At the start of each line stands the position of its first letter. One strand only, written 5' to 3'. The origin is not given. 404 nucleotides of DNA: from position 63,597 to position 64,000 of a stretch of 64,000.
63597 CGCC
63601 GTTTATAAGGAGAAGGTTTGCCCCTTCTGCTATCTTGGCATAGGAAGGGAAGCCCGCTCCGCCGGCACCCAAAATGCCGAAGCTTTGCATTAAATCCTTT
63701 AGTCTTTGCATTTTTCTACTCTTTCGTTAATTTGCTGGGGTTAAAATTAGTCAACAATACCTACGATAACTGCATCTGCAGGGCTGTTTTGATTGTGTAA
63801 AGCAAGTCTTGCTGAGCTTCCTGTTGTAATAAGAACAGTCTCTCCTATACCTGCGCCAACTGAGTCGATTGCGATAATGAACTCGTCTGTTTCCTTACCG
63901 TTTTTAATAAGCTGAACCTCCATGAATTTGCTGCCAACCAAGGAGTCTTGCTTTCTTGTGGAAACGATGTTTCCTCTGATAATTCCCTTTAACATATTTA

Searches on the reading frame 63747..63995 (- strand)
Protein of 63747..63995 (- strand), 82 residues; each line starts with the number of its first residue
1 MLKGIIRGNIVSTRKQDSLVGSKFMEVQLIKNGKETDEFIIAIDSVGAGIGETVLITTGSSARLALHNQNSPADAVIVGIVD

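Call 33: find_encoding_contigs(protein=window:63747-63995:-, flank=10000, max_places=3)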
Protein window:63747-63995:- (82 aa): 10 contigs read that carry it; 3 places shown.
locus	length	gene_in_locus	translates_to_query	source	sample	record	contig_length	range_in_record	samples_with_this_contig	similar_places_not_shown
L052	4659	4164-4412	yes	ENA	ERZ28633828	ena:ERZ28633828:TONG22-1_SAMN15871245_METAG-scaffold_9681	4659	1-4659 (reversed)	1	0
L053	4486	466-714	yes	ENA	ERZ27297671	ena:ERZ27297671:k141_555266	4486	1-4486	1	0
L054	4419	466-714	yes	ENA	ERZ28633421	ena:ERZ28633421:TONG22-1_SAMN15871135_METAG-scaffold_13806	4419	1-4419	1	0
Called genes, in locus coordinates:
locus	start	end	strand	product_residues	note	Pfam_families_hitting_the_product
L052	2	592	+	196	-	?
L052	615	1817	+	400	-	PF08240:ADH_N, PF16912:Glu_dehyd_C, PF00107:ADH_zinc_N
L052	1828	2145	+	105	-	PF00936:BMC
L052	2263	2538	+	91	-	PF00936:BMC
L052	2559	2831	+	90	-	PF00936:BMC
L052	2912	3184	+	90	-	PF00936:BMC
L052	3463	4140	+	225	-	PF06130:PTAC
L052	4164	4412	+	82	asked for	PF03319:EutN_CcmL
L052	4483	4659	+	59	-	?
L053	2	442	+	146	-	?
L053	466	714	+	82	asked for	PF03319:EutN_CcmL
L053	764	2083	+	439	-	PF01512:Complex1_51K, PF13534:Fer4_17, PF13375:RnfC_N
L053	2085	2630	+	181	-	PF00936:BMC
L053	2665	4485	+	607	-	?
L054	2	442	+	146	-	?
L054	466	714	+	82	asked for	PF03319:EutN_CcmL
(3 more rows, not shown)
